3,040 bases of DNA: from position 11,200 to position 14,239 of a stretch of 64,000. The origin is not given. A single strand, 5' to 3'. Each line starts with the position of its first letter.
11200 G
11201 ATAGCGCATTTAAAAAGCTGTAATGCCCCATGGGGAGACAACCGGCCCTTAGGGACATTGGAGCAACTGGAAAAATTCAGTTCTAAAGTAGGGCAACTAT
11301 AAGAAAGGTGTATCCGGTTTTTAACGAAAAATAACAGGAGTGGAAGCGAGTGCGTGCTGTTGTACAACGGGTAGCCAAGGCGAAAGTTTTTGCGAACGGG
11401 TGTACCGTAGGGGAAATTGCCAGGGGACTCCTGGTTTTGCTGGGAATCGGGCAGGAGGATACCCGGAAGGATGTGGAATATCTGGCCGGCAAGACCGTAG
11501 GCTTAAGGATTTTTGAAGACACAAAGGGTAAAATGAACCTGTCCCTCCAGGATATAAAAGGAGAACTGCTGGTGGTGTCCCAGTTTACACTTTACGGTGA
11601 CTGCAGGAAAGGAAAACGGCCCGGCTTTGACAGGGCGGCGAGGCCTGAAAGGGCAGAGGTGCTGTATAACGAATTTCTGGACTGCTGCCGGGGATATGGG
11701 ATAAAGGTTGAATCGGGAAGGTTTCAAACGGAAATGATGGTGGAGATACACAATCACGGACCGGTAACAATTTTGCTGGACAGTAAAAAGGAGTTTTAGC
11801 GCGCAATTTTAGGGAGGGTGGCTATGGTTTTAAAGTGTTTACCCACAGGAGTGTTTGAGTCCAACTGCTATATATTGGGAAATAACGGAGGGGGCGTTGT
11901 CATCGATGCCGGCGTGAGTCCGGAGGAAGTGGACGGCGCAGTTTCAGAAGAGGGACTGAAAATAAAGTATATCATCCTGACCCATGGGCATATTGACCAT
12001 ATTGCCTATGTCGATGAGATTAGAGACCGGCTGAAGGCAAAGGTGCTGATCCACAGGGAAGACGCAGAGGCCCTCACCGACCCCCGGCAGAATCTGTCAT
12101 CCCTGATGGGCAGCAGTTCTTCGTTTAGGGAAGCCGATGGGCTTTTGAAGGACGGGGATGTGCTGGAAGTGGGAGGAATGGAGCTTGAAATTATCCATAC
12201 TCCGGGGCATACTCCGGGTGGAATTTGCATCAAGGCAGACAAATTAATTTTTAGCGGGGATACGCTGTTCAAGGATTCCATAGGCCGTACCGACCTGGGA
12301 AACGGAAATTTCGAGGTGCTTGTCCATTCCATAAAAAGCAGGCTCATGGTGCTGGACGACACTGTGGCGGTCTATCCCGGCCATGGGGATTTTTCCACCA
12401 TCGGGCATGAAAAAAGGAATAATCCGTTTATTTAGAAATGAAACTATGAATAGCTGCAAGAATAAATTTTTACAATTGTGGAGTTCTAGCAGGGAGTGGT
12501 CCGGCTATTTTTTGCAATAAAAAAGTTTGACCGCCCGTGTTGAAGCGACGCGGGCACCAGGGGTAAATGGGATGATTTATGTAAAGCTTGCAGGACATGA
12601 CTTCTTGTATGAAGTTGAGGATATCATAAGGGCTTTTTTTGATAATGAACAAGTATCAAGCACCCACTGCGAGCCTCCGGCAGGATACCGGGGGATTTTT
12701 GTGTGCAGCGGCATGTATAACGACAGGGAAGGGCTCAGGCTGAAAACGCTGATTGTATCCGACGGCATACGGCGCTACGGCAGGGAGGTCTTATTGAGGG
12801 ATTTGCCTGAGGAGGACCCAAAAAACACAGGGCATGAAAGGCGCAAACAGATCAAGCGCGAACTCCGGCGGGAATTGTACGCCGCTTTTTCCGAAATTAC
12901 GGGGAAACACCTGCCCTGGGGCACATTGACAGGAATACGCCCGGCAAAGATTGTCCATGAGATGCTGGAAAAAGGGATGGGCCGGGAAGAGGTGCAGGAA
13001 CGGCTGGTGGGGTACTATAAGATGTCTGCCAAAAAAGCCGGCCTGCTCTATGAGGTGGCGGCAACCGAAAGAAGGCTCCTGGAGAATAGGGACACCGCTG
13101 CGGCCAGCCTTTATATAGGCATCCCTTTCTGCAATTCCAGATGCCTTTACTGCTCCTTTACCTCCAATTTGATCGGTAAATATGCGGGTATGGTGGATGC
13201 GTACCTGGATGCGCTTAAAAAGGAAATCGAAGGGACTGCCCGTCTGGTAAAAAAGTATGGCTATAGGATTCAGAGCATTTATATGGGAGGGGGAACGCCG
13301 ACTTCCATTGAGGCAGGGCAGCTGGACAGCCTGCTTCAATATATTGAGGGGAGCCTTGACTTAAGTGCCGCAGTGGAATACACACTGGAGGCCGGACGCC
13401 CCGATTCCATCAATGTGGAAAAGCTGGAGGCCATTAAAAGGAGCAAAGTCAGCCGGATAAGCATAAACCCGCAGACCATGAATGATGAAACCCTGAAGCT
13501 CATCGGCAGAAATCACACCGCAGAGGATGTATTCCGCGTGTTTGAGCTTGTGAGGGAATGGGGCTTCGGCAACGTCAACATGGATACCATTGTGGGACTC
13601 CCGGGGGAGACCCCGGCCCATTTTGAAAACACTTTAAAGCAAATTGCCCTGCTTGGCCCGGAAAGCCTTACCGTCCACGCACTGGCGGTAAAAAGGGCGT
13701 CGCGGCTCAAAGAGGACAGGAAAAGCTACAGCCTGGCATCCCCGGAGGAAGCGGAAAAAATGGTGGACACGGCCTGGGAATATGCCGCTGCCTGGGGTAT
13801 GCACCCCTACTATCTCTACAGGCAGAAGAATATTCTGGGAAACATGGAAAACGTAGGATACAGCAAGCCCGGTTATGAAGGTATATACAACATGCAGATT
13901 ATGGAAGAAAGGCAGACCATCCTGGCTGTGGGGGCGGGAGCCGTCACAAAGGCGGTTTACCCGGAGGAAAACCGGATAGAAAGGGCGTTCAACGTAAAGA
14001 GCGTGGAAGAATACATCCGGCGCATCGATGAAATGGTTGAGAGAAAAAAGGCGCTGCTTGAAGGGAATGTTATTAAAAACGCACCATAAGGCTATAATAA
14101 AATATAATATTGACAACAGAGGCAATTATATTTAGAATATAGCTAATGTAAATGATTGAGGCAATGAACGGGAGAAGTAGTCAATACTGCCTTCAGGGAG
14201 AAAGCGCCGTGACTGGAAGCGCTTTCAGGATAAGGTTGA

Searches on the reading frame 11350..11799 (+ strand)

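Call 81: search_protein_families(library=pfam, proteins=[window:11350-11799:+], max_evalue=0.00001)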
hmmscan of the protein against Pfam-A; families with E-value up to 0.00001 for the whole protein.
window:11350-11799:+ (149 aa): 1 family
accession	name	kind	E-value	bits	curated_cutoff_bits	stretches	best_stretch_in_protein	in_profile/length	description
PF02580.21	Tyr_Deacylase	-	1.9e-56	190.9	25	1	2-144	1-144/144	D-Tyr-tRNA(Tyr) deacylase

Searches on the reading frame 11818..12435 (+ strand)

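Call 81: search_protein_families(library=pfam, proteins=[window:11818-12435:+], max_evalue=0.00001)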
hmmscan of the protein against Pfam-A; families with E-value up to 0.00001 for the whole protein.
window:11818-12435:+ (205 aa): 2 families
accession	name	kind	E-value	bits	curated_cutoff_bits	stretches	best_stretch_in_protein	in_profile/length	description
PF00753.33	Lactamase_B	-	1.7e-35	123.2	22.7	1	11-189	2-196/196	Metallo-beta-lactamase superfamily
PF12706.13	Lactamase_B_2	-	3.4e-06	27.2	27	1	28-152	4-147/200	Beta-lactamase superfamily domain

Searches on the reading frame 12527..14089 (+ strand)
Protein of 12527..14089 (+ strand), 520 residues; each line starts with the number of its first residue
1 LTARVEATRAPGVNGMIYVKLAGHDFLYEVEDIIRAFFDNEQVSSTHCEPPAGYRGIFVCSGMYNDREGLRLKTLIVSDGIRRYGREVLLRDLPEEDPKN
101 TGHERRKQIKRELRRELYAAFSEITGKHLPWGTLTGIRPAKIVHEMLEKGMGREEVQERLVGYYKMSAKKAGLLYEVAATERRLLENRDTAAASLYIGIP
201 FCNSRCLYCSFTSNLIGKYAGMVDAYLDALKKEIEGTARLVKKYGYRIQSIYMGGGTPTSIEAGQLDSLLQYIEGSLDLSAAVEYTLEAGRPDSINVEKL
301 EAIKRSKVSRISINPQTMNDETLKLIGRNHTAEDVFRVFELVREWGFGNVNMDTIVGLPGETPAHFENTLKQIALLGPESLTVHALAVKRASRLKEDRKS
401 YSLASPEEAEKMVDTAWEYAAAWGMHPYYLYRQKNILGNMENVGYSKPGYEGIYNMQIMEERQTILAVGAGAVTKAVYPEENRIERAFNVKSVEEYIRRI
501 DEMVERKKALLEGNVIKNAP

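Call 81: search_protein_families(library=pfam, proteins=[window:12527-14089:+], max_evalue=0.00001)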
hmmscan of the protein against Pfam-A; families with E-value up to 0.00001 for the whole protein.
window:12527-14089:+ (520 aa): 1 family
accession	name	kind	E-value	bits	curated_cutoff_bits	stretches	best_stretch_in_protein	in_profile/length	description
PF04055.27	Radical_SAM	-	2.5e-27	96.5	29.5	1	198-372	3-165/166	Radical SAM superfamily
